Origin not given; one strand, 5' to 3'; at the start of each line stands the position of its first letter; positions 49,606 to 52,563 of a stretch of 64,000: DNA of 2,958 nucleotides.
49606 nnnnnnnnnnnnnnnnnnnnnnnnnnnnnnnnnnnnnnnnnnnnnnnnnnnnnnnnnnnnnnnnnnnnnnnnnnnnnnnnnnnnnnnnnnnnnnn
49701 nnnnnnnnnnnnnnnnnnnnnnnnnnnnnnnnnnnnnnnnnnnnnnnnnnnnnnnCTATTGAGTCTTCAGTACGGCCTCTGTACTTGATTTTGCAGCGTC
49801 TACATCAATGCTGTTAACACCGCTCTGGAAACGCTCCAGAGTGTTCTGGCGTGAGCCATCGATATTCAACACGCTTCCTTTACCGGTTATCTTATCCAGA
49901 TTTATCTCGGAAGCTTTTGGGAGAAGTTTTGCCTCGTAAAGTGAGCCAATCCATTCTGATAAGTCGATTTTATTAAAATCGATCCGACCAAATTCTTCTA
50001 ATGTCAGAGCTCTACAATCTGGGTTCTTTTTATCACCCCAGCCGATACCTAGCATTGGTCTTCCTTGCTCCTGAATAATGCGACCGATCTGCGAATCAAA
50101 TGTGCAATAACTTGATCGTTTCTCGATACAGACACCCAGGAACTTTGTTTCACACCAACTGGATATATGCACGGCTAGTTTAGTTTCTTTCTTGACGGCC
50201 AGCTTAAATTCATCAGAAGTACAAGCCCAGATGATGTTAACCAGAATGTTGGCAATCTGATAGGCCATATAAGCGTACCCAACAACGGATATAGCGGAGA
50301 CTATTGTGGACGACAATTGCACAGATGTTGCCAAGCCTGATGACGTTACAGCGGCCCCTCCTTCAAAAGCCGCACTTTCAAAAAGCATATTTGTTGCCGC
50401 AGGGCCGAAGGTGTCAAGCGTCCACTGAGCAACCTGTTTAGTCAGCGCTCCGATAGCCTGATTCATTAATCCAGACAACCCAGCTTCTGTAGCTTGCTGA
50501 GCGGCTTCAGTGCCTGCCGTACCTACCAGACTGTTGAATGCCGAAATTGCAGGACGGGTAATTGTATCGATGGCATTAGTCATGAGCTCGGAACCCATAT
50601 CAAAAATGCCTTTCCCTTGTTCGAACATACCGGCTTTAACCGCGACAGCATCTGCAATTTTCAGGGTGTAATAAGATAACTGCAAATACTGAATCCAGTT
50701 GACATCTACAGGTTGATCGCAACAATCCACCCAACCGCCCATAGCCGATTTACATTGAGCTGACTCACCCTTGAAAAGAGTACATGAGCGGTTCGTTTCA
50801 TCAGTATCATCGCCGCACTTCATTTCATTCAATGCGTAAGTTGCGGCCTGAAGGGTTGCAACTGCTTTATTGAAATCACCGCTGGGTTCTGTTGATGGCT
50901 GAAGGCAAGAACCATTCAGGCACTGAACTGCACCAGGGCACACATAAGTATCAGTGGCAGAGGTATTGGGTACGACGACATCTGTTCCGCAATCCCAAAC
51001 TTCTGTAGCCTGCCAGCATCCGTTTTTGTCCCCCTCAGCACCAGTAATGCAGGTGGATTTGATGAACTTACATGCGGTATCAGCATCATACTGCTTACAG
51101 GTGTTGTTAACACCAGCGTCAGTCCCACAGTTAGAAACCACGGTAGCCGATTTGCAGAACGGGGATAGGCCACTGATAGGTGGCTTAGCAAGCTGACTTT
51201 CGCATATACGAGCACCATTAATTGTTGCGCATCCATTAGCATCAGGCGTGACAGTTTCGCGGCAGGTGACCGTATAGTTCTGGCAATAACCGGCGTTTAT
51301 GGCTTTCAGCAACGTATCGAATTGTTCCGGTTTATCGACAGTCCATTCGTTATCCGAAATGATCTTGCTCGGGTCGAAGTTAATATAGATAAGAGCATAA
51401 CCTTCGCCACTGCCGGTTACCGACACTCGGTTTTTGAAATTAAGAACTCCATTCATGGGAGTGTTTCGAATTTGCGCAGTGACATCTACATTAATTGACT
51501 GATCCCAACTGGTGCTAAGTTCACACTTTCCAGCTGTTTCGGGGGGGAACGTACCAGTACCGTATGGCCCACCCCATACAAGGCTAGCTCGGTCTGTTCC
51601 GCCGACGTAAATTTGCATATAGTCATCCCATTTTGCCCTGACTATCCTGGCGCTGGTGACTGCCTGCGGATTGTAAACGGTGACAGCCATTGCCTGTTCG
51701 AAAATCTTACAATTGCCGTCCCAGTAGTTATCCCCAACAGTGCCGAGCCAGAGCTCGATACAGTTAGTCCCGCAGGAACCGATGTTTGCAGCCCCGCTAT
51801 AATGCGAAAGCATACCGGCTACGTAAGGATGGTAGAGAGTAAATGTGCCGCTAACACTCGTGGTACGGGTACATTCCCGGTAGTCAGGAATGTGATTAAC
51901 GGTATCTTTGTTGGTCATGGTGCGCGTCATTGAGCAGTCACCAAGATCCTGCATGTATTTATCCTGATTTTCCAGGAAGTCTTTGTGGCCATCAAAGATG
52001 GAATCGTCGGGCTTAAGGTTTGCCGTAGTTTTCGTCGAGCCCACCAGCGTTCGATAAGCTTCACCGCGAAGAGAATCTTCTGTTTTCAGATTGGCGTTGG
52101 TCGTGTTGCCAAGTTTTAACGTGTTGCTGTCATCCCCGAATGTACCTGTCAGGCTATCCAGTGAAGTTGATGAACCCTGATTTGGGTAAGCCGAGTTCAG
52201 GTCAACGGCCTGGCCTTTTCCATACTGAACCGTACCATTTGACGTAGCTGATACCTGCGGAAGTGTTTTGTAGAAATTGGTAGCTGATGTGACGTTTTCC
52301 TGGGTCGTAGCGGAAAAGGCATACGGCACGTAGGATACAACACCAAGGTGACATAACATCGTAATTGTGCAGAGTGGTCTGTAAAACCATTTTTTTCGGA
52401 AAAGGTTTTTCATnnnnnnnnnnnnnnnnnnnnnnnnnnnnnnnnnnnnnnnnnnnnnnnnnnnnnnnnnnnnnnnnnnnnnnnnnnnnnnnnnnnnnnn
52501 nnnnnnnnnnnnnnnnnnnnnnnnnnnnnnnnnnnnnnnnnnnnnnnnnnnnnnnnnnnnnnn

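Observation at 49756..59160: Only a subset of F-type mating-pore genes is present (traF-traH-traG unit plus traN)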

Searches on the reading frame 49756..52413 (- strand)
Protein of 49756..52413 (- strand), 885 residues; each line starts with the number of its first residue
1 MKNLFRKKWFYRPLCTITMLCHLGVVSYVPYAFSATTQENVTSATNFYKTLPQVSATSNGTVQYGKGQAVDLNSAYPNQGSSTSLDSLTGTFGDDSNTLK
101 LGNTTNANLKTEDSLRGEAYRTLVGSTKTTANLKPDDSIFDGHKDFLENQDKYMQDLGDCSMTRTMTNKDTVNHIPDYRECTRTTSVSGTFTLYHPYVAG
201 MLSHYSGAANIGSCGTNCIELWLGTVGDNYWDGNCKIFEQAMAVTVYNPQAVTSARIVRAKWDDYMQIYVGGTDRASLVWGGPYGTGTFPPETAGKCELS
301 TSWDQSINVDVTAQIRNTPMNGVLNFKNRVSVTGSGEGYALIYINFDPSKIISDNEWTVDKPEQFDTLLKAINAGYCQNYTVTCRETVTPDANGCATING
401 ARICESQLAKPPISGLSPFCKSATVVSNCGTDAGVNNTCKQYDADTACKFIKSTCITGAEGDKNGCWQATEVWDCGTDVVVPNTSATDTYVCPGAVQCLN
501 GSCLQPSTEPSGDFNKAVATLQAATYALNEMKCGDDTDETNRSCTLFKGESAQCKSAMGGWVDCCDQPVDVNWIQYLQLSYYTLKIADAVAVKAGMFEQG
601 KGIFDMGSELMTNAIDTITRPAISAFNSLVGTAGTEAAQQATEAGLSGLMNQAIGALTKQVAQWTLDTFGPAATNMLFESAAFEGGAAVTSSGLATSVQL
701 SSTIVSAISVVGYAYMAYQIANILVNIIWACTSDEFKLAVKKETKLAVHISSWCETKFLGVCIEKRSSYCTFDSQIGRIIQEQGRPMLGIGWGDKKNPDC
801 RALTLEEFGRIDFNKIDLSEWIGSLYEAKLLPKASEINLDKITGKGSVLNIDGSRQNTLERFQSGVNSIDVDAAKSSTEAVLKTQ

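Call 9: search_protein_families(library=pfam, proteins=[window:49756-52413:-], max_evalue=0.01)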
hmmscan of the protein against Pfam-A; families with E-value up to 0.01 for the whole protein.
window:49756-52413:- (885 aa): 1 family
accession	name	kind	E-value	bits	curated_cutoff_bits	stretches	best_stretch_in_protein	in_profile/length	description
PF06986.16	F_T4SS_TraN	-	4.9e-40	138.1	23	2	729-804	164-240/240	F-type Type IV secretion system, TraN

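Call 10: search_protein_families(library=ncbifam, proteins=[window:49756-52413:-], max_evalue=0.01)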
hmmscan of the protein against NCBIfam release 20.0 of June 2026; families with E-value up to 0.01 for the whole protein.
window:49756-52413:- (885 aa): 14 families
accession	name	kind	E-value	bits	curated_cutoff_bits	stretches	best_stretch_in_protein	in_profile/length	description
NF011458.0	PRK14876.1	equivalog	8.5e-283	940.6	603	1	5-883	5-924/931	conjugal transfer mating pair stabilization protein TraN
NF011459.0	PRK14877.1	equivalog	1.9e-49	168.5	1267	2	89-351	192-456/1062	conjugal transfer mating pair stabilization protein TraN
TIGR02750.1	TraN_Ftype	equivalog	6.7e-44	150.9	422.45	2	730-838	456-565/572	type-F conjugative transfer system mating-pair stabilization protein TraN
NF009016.0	PRK12355.3-2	equivalog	4.2e-39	134.9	648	2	730-836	499-606/626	type-F conjugative transfer system mating-pair stabilization protein TraN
NF009019.0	PRK12355.4-2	equivalog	1.5e-38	132.7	518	1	435-845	183-524/550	conjugal transfer mating pair stabilization protein TraN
NF009013.0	PRK12355.2-4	subfamily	1.3e-36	126.3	605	2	722-836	444-558/576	type-F conjugative transfer system mating-pair stabilization protein TraN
NF009017.0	PRK12355.3-3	subfamily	9.2e-34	117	796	1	730-838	458-567/576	type-F conjugative transfer system mating-pair stabilization protein TraN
NF009011.0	PRK12355.1-5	equivalog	2.4e-32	112.1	1063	2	730-835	491-597/616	type-F conjugative transfer system mating-pair stabilization protein TraN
NF009010.0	PRK12355.1-4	equivalog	1.8e-30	106.2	1106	2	730-834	477-582/602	type-F conjugative transfer system mating-pair stabilization protein TraN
NF009009.0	PRK12355.1-2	subfamily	1.2e-29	103.3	1368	2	730-837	525-633/651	type-F conjugative transfer system mating-pair stabilization protein TraN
NF009014.0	PRK12355.2-5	equivalog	2.4e-28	99.1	1173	2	730-838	485-593/605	type-F conjugative transfer system mating-pair stabilization protein TraN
NF009015.0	PRK12355.3-1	equivalog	1.2e-24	86.9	416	1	637-826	219-395/420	conjugal transfer mating pair stabilization protein TraN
NF009012.0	PRK12355.2-1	equivalog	3.9e-19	68.4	775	1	714-836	648-775/795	type-F conjugative transfer system mating-pair stabilization protein TraN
NF009018.0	PRK12355.4-1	equivalog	3.6e-11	42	604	1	391-827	63-448/485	conjugal transfer mating pair stabilization protein TraN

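Call 29: search_dna_similar(query=window:49756-52413:-, collection=plasmids, mode=protein, rows=spread, max_rows=40)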
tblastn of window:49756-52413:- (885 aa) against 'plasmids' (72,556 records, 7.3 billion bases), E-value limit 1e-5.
The search stops at 5000 records and this limit was reached: more records match than are counted here, and every count below describes the 5000 best-scoring records only.
Records with a match: at least 5000; places in all: 5152; records where one place covers at least 80% of the query: 2909.
Best place of each record, by identity: >=99% 8; 95-99% 73; 60-80% 62; <60% 4857.
By first word of the organism name: Escherichia 1886; Klebsiella 1073; Salmonella 627; Enterobacter 410; Citrobacter 279; Providencia 97; Serratia 90; Vibrio 77; Pseudomonas 55; Raoultella 53; and 60 more.
By predicted mobility (MOB-suite, as given by PLSDB): conjugative 4573; non-mobilizable 297; mobilizable 130.
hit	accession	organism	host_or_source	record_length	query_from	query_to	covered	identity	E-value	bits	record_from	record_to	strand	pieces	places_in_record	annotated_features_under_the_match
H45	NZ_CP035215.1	Klebsiella michiganensis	Homo sapiens,Rectal Swab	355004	1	885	100%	100.0%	0e+0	1774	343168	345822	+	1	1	traN: conjugal transfer mating pair stabilization protein TraN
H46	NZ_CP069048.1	Klebsiella pneumoniae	Homo sapiens,blood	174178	1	885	100%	62.5%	0e+0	1105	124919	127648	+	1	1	traN: conjugal transfer mating pair stabilization protein TraN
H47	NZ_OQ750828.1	Providencia stuartii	-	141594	93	885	90%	35.5%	6e-156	514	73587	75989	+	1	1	traN: conjugal transfer mating pair stabilization protein TraN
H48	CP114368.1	Escherichia coli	Homo sapiens,urine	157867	93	885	90%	35.5%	7e-156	514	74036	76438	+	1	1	traN: conjugal transfer mating pair stabilization protein TraN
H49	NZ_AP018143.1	Escherichia coli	Homo sapiens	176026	93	885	90%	35.5%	7e-156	514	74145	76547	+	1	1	traN: conjugal transfer mating pair stabilization protein TraN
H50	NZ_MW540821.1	Escherichia coli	-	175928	93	885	90%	35.3%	4e-154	509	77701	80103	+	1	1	traN: conjugal transfer mating pair stabilization protein TraN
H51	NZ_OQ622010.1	Vibrio parahaemolyticus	-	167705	93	885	90%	35.2%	3e-154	509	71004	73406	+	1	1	traN: conjugal transfer mating pair stabilization protein TraN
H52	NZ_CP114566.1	Citrobacter freundii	Homo sapiens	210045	93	885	90%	35.2%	3e-154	509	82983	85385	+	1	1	traN: conjugal transfer mating pair stabilization protein TraN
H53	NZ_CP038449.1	Aeromonas media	cell culture,sludge from bioreactor ...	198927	111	885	88%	24.5%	1e-42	177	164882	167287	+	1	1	traN: conjugal transfer protein TraN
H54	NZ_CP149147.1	Salmonella enterica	Pig,single cell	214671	92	832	84%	25.4%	3e-51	204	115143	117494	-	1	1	trhN: IncHI-type conjugal transfer protein TrhN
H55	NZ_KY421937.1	Escherichia coli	-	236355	92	832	84%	25.4%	3e-51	204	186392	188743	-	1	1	trhN: IncHI-type conjugal transfer protein TrhN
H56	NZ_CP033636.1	Escherichia coli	cell culture,chicken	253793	92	832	84%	25.4%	3e-51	204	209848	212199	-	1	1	trhN: IncHI-type conjugal transfer protein TrhN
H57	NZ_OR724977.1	Escherichia coli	-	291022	92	832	84%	25.4%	3e-51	204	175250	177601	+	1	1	trhN: IncHI-type conjugal transfer protein TrhN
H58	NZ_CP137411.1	Klebsiella pneumoniae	Homo sapiens,pure culture,rectal swab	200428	92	832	84%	25.4%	4e-52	206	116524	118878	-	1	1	traN: conjugal transfer protein TraN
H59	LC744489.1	Escherichia coli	-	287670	92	832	84%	25.4%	2e-51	204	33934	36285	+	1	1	trhN: conjugal transfer protein TraN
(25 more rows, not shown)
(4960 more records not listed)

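Call 30: get_annotated_region(hit=H46, flank=12000)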
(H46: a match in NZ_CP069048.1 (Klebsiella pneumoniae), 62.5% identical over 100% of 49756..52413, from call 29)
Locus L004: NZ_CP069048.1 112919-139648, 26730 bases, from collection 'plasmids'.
description: Klebsiella pneumoniae strain 33Kpn22 plasmid p33Kpn22-2, complete sequence
organism: Klebsiella pneumoniae (NCBI taxid 573)
taxonomy: Bacteria; Pseudomonadota; Gammaproteobacteria; Enterobacterales; Enterobacteriaceae; Klebsiella; Klebsiella pneumoniae
host: -; source: Homo sapiens,blood; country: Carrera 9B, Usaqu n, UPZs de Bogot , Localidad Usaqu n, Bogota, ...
typing (MOB-suite, as given by PLSDB): conjugative; replicon rep_cluster_2127; relaxase MOBH; mating-pair formation MPF_F
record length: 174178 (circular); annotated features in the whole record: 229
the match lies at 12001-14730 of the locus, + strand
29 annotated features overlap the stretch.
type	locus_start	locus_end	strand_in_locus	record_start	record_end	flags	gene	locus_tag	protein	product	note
CDS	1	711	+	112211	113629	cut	-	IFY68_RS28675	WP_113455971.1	DUF3150 domain-containing protein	-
CDS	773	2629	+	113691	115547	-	-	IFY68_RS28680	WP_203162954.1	VWA domain-containing protein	-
CDS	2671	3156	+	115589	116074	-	-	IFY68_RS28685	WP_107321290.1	hypothetical protein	-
CDS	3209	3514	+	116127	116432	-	-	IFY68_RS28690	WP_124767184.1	hypothetical protein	-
CDS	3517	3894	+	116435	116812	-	-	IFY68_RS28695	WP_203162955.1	hypothetical protein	-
CDS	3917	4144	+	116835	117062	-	-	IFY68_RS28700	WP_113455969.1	hypothetical protein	-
CDS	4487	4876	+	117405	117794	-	-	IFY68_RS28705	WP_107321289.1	hypothetical protein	-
CDS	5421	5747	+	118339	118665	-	-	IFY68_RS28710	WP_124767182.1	hypothetical protein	-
CDS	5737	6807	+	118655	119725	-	traF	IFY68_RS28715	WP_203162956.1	conjugal transfer protein TraF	-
CDS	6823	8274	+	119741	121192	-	-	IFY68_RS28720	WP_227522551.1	conjugal transfer protein TraH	-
CDS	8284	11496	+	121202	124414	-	-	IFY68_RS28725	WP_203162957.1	conjugal transfer protein TraG N-terminal domain-containing protein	-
CDS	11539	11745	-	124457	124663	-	-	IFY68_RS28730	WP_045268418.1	hypothetical protein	-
CDS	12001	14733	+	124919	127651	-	traN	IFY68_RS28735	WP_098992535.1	conjugal transfer mating pair stabilization protein TraN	-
CDS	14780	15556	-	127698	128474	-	-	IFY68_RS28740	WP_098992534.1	hypothetical protein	-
CDS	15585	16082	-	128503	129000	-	-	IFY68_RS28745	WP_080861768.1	FlhC family transcriptional regulator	GO:0045893 - positive regulation of DNA-templated transcription [Evidence IEA]; GO:1902208 - regulation of ...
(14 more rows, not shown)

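Call 31: get_annotated_region(hit=H49, flank=9000)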
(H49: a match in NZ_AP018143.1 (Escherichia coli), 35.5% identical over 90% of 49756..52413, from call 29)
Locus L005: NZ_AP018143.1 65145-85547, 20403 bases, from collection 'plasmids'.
description: Escherichia coli strain M214 isolate M214 plasmid pM214_AC2, complete sequence
organism: Escherichia coli (NCBI taxid 562)
taxonomy: Bacteria; Pseudomonadota; Gammaproteobacteria; Enterobacterales; Enterobacteriaceae; Escherichia; Escherichia coli
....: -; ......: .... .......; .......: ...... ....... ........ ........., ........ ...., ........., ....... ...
typing (MOB-suite, as given by PLSDB): conjugative; replicon IncC,rep_cluster_1254; relaxase MOBH,MOBH; mating-pair formation MPF_F
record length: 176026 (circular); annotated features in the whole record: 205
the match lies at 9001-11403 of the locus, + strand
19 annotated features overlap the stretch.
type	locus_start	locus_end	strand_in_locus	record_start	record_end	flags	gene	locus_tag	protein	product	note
CDS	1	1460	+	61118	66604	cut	-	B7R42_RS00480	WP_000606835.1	Ig-like domain-containing protein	-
CDS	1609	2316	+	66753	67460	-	-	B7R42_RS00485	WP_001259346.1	DsbC family protein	-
CDS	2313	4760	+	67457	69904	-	traC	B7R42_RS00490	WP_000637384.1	type IV secretion system protein TraC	-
CDS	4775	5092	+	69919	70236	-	-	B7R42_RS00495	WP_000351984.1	hypothetical protein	-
CDS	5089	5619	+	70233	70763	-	-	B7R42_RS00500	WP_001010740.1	S26 family signal peptidase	GO:0006465 - signal peptide processing [Evidence IEA]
CDS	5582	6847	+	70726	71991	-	-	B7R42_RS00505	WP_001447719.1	TrbC family F-type conjugative pilus assembly protein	-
CDS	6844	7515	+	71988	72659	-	-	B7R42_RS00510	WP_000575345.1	EAL domain-containing protein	-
CDS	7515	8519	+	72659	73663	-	-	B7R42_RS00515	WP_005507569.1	TraU family protein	-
CDS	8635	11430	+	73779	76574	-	traN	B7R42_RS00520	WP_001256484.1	conjugal transfer mating pair stabilization protein TraN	-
CDS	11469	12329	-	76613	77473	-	-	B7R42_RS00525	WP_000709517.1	hypothetical protein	-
CDS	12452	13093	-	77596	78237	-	-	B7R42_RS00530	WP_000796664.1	hypothetical protein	-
CDS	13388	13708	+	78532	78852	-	-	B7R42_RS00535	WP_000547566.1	hypothetical protein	-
CDS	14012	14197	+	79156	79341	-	-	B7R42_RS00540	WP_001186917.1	hypothetical protein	-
CDS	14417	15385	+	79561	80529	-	-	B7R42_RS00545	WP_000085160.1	AAA family ATPase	-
CDS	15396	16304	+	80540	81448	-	-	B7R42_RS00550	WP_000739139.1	hypothetical protein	-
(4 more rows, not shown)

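Call 75: find_related_loci(query=window:49756-52413:-, collection=genome_contigs, flank=10000)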
Query window:49756-52413:- (885 aa) in genome_contigs; peptide patterns used: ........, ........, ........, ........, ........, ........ (x = any residue, [..] = any of these).
37 stretches matched a pattern; 20 encode a relative of the query (tblastn E <= 1e-3); 20 distinct loci.
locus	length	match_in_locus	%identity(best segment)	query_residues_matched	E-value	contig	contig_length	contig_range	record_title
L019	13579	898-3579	63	1-875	0e+0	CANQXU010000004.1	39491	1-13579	MAG: uncultured Paenochrobactrum sp. isolate Lapin-020__bin4 genome assembly, contig: Lapin-020__NODE_1130_length_39491_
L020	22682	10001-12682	63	1-875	0e+0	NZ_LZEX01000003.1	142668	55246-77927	Morganella psychrotolerans strain DI-3 CFSAN046808_c_DI-3_11, whole genome shotgun sequence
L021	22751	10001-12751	49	5-885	0e+0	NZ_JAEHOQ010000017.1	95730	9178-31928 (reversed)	Proteus vulgaris strain PR00166 PR00166_c0017, whole genome shotgun sequence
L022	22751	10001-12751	48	5-885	0e+0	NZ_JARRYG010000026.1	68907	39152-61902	Providencia huashanensis strain CRE-3FA-0001 NODE_26_length_68907_cov_82.631716, whole genome shotgun sequence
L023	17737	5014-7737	50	14-883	0e+0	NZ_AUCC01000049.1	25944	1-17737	Arsenophonus nasoniae DSM 15247 G468DRAFT_scaffold00047.47_C, whole genome shotgun sequence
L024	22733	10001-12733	37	1-885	1e-178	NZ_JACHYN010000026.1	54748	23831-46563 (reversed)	Azospirillum sp. OGB3 Ga0365405_26, whole genome shotgun sequence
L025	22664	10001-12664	37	4-885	3e-176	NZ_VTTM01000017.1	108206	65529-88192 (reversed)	Azospirillum oryzae strain COC8 NODE_17_length_108206, whole genome shotgun sequence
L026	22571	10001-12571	34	50-875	4e-151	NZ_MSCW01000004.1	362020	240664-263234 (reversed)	Marinobacter lutaoensis strain T5054 DSM17466_contig_4, whole genome shotgun sequence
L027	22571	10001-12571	33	50-875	6e-150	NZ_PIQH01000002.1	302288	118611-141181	Idiomarina tyrosinivorans strain CC-PW-9 contig2, whole genome shotgun sequence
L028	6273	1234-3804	33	50-875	3e-150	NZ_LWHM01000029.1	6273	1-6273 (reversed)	Pseudohongiella nitratireducens strain SCS-49 SCS49_S29, whole genome shotgun sequence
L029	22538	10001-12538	32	24-875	9e-150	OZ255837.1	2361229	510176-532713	MAG: Cardiobacteriaceae bacterium isolate cf3a167d-8d49-43ac-8349-44206e40accf genome assembly, chromosome: 1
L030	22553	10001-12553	34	59-875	1e-148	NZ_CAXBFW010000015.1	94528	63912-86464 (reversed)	MAG: uncultured Gilvimarinus sp. isolate ERR2762141_concoct_130 ERZ3421844.326, whole genome shotgun sequence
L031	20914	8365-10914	34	59-875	2e-147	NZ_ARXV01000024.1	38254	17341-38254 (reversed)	Alcanivorax nanhaiticus strain 19-m-6 contig24, whole genome shotgun sequence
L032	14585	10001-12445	33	81-875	4e-141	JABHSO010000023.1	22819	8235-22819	MAG: Gammaproteobacteria bacterium isolate SI039_bin4 k141_1880844, whole genome shotgun sequence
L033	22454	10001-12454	32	81-878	6e-137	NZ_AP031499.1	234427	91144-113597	Maricurvus nonylphenolicus strain KU41E plasmid pKU41E, complete sequence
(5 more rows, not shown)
